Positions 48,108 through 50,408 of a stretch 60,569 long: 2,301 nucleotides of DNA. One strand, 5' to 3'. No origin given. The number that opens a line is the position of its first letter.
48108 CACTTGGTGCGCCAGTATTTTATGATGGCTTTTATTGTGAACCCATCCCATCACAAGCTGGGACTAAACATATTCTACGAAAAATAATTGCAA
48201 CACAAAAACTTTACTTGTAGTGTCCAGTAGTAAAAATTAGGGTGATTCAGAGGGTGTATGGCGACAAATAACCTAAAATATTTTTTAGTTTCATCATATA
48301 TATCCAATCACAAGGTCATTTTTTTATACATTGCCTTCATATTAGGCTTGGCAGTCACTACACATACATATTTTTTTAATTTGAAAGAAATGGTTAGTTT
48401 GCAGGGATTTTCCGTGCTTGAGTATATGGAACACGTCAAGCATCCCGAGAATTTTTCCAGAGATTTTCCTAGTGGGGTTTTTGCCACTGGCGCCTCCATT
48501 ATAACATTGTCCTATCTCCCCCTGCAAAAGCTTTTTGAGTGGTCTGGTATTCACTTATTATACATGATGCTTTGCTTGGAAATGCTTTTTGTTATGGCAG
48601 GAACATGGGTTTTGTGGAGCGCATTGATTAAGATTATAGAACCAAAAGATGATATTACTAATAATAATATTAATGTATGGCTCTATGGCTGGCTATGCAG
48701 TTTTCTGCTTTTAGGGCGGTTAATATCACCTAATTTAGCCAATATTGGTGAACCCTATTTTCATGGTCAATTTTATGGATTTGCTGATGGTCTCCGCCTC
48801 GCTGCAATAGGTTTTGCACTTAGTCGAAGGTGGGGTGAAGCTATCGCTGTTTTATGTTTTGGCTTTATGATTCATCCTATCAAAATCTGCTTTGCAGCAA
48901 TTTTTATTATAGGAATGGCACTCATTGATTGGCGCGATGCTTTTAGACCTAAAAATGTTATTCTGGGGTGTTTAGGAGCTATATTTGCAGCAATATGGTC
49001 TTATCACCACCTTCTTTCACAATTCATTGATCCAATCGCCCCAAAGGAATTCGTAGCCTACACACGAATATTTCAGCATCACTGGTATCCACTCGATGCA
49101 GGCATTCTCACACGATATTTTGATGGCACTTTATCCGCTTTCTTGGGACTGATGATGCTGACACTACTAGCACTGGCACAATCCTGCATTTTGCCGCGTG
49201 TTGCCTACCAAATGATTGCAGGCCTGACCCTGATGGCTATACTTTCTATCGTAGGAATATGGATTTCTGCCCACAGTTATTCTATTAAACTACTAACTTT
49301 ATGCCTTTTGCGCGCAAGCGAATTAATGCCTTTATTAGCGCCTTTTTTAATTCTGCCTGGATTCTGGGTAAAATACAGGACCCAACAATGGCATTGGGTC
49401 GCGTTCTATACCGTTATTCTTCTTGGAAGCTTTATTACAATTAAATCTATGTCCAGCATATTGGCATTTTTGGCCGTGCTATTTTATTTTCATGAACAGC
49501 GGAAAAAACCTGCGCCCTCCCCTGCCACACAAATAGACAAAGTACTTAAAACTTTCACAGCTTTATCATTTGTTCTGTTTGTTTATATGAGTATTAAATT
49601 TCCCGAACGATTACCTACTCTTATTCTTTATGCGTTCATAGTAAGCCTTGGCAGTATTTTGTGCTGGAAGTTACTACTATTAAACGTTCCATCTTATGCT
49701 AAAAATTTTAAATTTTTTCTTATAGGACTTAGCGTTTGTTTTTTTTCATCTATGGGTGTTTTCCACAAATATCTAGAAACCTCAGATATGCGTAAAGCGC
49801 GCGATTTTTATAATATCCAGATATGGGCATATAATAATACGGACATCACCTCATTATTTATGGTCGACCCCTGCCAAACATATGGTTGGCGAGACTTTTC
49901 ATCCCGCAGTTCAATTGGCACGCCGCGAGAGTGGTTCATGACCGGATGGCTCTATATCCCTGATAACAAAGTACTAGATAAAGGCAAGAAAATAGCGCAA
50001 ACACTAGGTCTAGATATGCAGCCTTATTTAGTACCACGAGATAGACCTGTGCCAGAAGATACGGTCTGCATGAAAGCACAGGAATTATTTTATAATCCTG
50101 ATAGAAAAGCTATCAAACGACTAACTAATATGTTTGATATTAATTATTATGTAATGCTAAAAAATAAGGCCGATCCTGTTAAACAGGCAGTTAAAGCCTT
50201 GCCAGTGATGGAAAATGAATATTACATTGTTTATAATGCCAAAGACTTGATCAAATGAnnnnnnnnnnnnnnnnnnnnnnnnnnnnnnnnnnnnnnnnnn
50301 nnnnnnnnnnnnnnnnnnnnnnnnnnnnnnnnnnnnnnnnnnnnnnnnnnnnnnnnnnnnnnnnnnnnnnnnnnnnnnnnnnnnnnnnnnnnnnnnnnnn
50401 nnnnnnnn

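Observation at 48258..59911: AT-rich, translationally coupled glycan locus with Arn/Lgm/Flm-like logic plus unusual tailoring enzymes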

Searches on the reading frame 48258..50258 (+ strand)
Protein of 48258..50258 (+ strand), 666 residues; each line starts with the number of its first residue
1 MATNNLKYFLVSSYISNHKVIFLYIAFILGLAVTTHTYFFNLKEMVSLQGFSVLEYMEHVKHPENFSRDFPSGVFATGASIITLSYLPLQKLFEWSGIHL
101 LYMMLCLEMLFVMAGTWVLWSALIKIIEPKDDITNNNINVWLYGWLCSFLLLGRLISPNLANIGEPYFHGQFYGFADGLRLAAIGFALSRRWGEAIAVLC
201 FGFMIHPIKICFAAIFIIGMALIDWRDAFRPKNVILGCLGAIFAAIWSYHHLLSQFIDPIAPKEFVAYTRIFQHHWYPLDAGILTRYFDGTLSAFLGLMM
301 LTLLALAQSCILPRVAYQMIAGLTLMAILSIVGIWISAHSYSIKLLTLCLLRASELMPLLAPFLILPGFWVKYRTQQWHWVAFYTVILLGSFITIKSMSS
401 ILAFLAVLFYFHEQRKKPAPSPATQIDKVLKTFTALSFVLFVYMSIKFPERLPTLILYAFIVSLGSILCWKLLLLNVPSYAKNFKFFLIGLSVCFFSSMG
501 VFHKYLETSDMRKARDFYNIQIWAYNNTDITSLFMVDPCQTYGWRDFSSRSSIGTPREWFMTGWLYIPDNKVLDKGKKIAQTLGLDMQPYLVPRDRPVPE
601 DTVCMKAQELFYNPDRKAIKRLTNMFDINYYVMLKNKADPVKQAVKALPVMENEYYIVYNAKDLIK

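Call 5: search_protein_families(library=pfam, proteins=[window:48258-50258:+], max_evalue=0.01)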
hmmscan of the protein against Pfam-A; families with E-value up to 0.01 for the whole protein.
window:48258-50258:+ (666 aa): 0 families

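Call 6: search_protein_families(library=ncbifam, proteins=[window:48258-50258:+], max_evalue=0.01)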
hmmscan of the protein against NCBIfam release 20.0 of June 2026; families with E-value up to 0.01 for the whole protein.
window:48258-50258:+ (666 aa): 0 families

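Call 8: search_solved_structures(query=window:48258-50258:+, max_evalue=10)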
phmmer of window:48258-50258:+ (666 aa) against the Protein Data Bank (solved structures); distinct sequences matched with E-value up to 10: 0.

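Call 12: find_homologous_proteins(query=window:48258-50258:+)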
Query window:48258-50258:+ (666 aa): 22 proteins with E <= 0.001 among 8000 candidates.
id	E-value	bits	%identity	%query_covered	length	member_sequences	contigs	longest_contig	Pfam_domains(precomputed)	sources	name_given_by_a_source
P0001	0.0e+0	1530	100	100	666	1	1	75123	-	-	-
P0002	2.0e-152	528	43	97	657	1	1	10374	-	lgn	-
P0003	2.8e-141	491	40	97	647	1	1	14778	-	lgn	-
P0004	6.7e-136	473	41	97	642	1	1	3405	-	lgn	-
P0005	2.8e-128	448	37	97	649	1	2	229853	-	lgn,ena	-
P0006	6.7e-94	334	32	97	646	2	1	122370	-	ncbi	-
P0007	4.1e-92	328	33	97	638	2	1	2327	-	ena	-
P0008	6.3e-91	324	31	95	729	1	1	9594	-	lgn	-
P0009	4.1e-89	318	33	94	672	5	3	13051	-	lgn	-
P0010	5.5e-87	311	31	96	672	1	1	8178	-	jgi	jgi:hypothetical protein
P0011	4.3e-85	305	33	92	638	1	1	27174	-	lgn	-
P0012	7.9e-85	304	34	51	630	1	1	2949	-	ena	-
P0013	2.6e-81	293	31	91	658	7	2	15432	-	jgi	-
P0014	1.3e-80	290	32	95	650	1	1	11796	-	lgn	-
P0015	3.2e-79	286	33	54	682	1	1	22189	-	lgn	-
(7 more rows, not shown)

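Call 14: find_encoding_contigs(protein=P0006, flank=10000, max_places=2)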
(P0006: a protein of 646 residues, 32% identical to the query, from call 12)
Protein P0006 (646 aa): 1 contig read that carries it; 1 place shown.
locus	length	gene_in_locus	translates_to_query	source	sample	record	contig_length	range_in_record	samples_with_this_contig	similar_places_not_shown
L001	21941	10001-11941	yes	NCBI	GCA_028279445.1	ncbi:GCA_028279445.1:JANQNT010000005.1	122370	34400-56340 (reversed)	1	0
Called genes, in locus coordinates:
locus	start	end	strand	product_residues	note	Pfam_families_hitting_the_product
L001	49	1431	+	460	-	PF00069:Pkinase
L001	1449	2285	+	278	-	PF13672:PP2C_2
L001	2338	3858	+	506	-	PF13367:PrsW-protease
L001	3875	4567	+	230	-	PF00092:VWA, PF13519:VWA_2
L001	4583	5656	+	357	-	-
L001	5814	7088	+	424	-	-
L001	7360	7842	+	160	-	PF12802:MarR_2, PF09339:HTH_IclR (weak), PF13551:HTH_29 (weak)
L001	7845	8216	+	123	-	PF03992:ABM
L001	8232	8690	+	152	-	-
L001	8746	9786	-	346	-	PF02350:Epimerase_2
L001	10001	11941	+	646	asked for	-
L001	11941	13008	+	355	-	PF00535:Glycos_transf_2, PF13641:Glyco_tranf_2_3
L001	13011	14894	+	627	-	PF13522:GATase_6, PF13537:GATase_7, PF00733:Asn_synthase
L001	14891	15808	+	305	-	PF03706:LPG_synthase_TM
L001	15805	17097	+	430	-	-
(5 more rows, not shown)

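Call 15: find_encoding_contigs(protein=P0005, flank=10000, max_places=2)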
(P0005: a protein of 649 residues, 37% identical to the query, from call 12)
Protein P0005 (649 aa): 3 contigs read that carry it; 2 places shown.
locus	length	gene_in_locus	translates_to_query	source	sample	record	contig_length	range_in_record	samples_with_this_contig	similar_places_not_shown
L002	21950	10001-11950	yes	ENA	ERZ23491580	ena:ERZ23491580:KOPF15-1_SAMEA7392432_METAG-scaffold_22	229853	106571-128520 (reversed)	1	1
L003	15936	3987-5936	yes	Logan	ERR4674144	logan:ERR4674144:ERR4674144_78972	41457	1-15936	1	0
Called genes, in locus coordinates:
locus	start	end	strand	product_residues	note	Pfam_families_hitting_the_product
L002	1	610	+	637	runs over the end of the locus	PF00005:ABC_tran, PF02463:SMC_N (faint), PF13175:AAA_15 (faint), PF13401:AAA_22 (faint), PF13555:AAA_29 (faint), PF13304:AAA_21 (faint), PF00005:ABC_tran, PF16326:ABC_tran_CTD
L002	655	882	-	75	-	-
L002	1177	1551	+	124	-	PF01627:Hpt (weak)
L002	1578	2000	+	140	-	PF00072:Response_reg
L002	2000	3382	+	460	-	PF00512:HisKA, PF02518:HATPase_c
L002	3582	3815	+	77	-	PF00072:Response_reg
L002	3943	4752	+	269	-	PF12849:PBP_like_2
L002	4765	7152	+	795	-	PF13188:PAS_8 (faint), PF08448:PAS_4 (weak), PF13426:PAS_9 (faint), PF00512:HisKA, PF02518:HATPase_c, PF00072:Response_reg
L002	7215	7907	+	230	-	PF02678:Pirin, PF17954:Pirin_C_2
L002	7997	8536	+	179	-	PF00719:Pyrophosphatase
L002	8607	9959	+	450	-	-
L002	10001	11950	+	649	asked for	-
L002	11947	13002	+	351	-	PF00535:Glycos_transf_2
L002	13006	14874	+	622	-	PF13522:GATase_6, PF13537:GATase_7, PF00733:Asn_synthase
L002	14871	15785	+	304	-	PF03706:LPG_synthase_TM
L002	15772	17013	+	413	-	-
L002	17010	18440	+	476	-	-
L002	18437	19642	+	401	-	PF01041:DegT_DnrJ_EryC1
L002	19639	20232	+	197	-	PF00551:Formyl_trans_N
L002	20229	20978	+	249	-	PF01209:Ubie_methyltran (faint), PF13489:Methyltransf_23 (weak), PF08241:Methyltransf_11, PF08242:Methyltransf_12, PF13649:Methyltransf_25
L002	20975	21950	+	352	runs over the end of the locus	PF02350:Epimerase_2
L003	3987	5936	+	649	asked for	-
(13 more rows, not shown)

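Call 18: find_related_loci(query=A1, collection=genome_contigs, flank=10000)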
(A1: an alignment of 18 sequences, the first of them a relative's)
Query A1 (666 aa) in genome_contigs; peptide patterns used: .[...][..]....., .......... (x = any residue, [..] = any of these).
49 stretches matched a pattern; 8 encode a relative of the query (tblastn E <= 1e-3); 8 distinct loci.
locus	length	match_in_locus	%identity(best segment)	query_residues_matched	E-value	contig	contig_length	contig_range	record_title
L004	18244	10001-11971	35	16-666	3e-118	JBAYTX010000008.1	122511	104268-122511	MAG: Rhizobium sp. isolate SO_2016_LW3_19 scaffold00220_LW162_2016, whole genome shotgun sequence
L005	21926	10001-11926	36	31-666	2e-115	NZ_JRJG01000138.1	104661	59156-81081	Hoeflea sp. BAL378 NODE_141, whole genome shotgun sequence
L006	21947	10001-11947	35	24-666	3e-114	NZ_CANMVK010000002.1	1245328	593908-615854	Uncultured Hoeflea sp. isolate YR204-04-3Z.fasta NODE_2, whole genome shotgun sequence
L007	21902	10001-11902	32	20-664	2e-99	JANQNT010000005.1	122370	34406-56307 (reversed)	MAG: Tepidamorphaceae bacterium isolate IP29b_bin.105 k99_3726415, whole genome shotgun sequence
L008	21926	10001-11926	32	18-664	5e-98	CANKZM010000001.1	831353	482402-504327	uncultured Roseobacter sp. isolate 2-619.fasta genome assembly, contig: NODE_1, whole genome shotgun sequence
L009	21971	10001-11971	34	16-666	3e-114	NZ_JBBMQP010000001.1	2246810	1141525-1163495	Hoeflea sp. AS60 isolate_60_1, whole genome shotgun sequence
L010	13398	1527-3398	29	32-658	1e-72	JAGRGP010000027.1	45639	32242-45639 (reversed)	MAG: Gammaproteobacteria bacterium isolate HKST-UBA178 2014-04-01_1_(paired)_contig_59687, whole genome shotgun sequence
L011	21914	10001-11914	26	15-659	4e-52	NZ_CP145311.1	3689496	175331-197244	Vibrio sp. HN007 chromosome 2, complete sequence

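Call 27: predict_structure(alignment_id=A1)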
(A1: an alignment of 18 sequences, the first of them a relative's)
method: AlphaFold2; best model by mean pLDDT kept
length: 666 residues; sequences in the alignment: 18
mean_pLDDT: 86.6   pTM: 0.89
mean pLDDT of the five models: 86.6, 84.0, 83.8, 83.6, 83.6
residues with pLDDT >= 90: 362; 70-90: 225; 50-70: 63; < 50: 16
segments of 3 or more residues with pLDDT < 50: 1-14
pLDDT, mean of each block of 10 residues (from residue 1): 44 57 89 90 89 87 88 62 90 93 94 95 84 64 92 84 72 92 96 94 92 97 89 92 89 69 87 85 84 91 92 92 97 88 84 93 94 92 92 68 92 83 81 95 89 72 89 89 88 89 70 93 97 94 87 89 66 91 93 74 95 95 97 95 90 97 93
secondary structure, 60 per line:
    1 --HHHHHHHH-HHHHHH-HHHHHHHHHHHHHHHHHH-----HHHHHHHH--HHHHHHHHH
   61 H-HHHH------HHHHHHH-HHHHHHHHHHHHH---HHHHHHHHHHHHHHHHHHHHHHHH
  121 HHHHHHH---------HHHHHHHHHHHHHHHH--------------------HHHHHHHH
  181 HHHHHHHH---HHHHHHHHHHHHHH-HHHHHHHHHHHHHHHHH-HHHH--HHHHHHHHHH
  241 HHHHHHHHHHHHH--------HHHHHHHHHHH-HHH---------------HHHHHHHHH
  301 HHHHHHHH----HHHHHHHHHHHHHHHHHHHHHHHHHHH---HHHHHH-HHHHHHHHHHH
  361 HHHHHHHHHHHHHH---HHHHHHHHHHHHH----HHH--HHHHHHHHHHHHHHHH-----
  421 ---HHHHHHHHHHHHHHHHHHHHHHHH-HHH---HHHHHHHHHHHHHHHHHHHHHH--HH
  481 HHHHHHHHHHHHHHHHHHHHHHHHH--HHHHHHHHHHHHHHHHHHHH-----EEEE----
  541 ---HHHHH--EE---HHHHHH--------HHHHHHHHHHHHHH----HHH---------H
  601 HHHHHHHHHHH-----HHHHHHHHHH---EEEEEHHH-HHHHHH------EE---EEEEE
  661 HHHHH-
elements in order: H3-10 H12-17 H19-36 H42-49 H52-61 H63-66 H73-79 H81-93 H97-127 H137-152 H173-188 H192-205 H207-223 H225-228 H231-253 H262-272 H292-308 H313-339 H343-348 H350-374 H378-390 H400-415 H424-447 H455-476 H479-505 H508-527 E533-536 H544-548 H556-561 H570-583 H600-611 H617-626 E630-634 H639-644 E656-660 H661-665

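Call 30: fold_search(model_id=the predicted structure, library=pdb)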
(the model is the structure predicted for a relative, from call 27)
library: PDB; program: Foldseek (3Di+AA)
matches with E <= 10: 295; with E <= 0.001: 2
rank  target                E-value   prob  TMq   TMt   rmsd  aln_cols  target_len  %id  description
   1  5f15                  8.8e-05  1.00  0.35  0.41  14.9       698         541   10  Crystal Structure of ArnT from Cupriavidus metallidurans bound to Undecaprenyl phosphate (released 2016-02-17)
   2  5ezm                  1.4e-04  1.00  0.34  0.39  14.3       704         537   11  Crystal Structure of ArnT from Cupriavidus metallidurans in the apo state (released 2016-02-17)
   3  7zlg_A                1.6e-03  1.00  0.31  0.31  16.8       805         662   10  Cryo-EM structure of C-mannosyltransferase CeDPY19, in complex with acceptor peptide and bound to CMT2-Fab and anti-Fa (released 2023-01-11)
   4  9n9j_I                2.9e-03  1.00  0.35  0.34  15.0       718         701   10  Structure of a GRP94 folding intermediate engaged with a CCDC134- and FKBP11-bound secretory translocon (released 2025-11-19)
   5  7zli_A                3.0e-03  0.99  0.28  0.28  18.2       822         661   10  Cryo-EM structure of C-mannosyltransferase CeDPY19, in complex with Dol25-P-Man and bound to CMT2-Fab and anti-Fab nan (released 2023-01-11)
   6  8pn9_A                4.0e-03  0.99  0.30  0.30  14.9       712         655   11  Structure of human oligosaccharyltransferase OST-A complex bound to NGI-1 (released 2024-05-08)
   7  7e9s_A                6.3e-03  0.99  0.32  0.26  14.4       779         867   10  Archaeal oligosaccharyltransferase AglB from Archaeoglobus fulgidus in complex with an inhibitory peptide and a dolich (released 2021-09-08)
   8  8agb_A                6.6e-03  1.00  0.33  0.34  15.9       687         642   11  Structure of yeast oligosaccharylransferase complex with lipid-linked oligosaccharide bound (released 2022-12-07)
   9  7oci_F                6.8e-03  1.00  0.35  0.36  16.0       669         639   11  Cryo-EM structure of yeast Ost6p containing oligosaccharyltransferase complex (released 2022-02-16)
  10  8b6l_I                8.4e-03  1.00  0.34  0.33  15.1       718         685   11  Subtomogram average of the human Sec61-TRAP-OSTA-translocon (released 2022-12-07)
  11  8age_A                9.5e-03  1.00  0.33  0.34  16.0       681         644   12  Structure of yeast oligosaccharylransferase complex with acceptor peptide bound (released 2022-12-07)
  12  6s7t_A                1.1e-02  0.99  0.32  0.30  15.6       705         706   11  Cryo-EM structure of human oligosaccharyltransferase complex OST-B (released 2019-12-18)
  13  8agc_A                1.2e-02  0.99  0.34  0.33  15.3       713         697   12  Structure of yeast oligosaccharylransferase complex with lipid-linked oligosaccharide and non-acceptor peptide bound (released 2022-12-07)
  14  6ezn_F                1.9e-02  1.00  0.35  0.36  16.4       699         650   10  Cryo-EM structure of the yeast oligosaccharyltransferase (OST) complex (released 2018-01-17)
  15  5ogl_A                2.4e-02  0.99  0.34  0.32  15.4       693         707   11  Structure of bacterial oligosaccharyltransferase PglB in complex with an acceptor peptide and an lipid-linked oligosac (released 2017-10-25)
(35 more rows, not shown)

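Call 33: find_encoding_contigs(protein=P0001, flank=10000, max_places=3)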
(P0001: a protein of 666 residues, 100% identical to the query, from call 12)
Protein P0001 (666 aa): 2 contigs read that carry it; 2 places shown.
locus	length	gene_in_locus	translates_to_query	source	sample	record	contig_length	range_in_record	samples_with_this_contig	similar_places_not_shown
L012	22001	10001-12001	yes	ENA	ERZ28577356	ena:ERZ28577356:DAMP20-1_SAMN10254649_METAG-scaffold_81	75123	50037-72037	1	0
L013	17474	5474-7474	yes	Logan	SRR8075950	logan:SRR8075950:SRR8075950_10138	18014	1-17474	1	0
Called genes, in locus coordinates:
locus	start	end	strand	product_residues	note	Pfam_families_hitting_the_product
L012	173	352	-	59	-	-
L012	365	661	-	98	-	PF00512:HisKA (weak)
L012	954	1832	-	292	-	PF00126:HTH_1, PF03466:LysR_substrate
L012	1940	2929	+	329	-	PF05982:Sbt_1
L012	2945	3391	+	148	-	PF08332:CaMKII_AD, PF13474:SnoaL_3, PF14534:DUF4440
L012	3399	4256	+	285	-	PF20376:DUF6671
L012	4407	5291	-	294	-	PF00135:COesterase, PF20434:BD-FAE, PF07859:Abhydrolase_3, PF00326:Peptidase_S9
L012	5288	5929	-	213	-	PF00440:TetR_N, PF14246:TetR_C_7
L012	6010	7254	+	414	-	PF01266:DAO (weak), PF01593:Amino_oxidase, PF13450:NAD_binding_8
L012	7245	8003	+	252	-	PF07103:DUF1365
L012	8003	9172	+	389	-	PF02353:CMAS, PF13489:Methyltransf_23, PF13649:Methyltransf_25, PF08241:Methyltransf_11, PF08242:Methyltransf_12 (weak)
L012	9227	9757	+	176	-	PF12915:DUF3833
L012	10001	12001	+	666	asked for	-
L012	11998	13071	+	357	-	PF00535:Glycos_transf_2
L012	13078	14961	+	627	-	PF13522:GATase_6, PF13537:GATase_7, PF00733:Asn_synthase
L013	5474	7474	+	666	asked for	-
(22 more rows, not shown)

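Call 52: search_protein_representatives(alignment_id=A1)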
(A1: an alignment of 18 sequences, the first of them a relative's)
Query: 18 sequences, 653 profile positions. Proteins with E-value up to 0.001 (for the whole library): 819; up to 1e-10: 486; up to 1e-30: 376. The best 150 are listed.
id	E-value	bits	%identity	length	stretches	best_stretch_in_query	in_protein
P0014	3.0e-251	852.2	-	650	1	9-650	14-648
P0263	1.4e-243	826.9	-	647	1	8-651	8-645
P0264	1.3e-231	787.3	-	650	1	7-648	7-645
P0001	4.8e-231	785.5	-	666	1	6-651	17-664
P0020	3.2e-213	726.5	-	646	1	5-648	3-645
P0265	1.2e-207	708.2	-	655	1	12-651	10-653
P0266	1.1e-205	701.6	-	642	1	16-651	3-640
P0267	2.1e-204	697.5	-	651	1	6-651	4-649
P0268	1.2e-197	675.1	-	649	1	8-650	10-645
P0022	1.1e-196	672.0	-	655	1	3-649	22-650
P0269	4.9e-195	666.5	-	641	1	9-647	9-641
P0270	9.5e-194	662.2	-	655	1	9-651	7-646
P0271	1.3e-187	641.9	-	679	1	7-650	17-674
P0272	5.1e-187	640.0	-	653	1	6-651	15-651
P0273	2.7e-179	614.5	-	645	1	21-650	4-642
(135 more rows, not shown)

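Call 54: search_protein_families(library=pfam, proteins=[L002:8607-9959:+], max_evalue=1)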
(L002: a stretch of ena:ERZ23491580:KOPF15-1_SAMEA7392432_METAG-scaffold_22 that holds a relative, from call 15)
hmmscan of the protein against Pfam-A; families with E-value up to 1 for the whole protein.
L002:8607-9959:+ (450 aa): 0 families

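Call 85: search_protein_families(library=pfam, proteins=[window:48258-50258:+], max_evalue=10)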
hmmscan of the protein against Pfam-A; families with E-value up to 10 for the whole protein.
window:48258-50258:+ (666 aa): 0 families
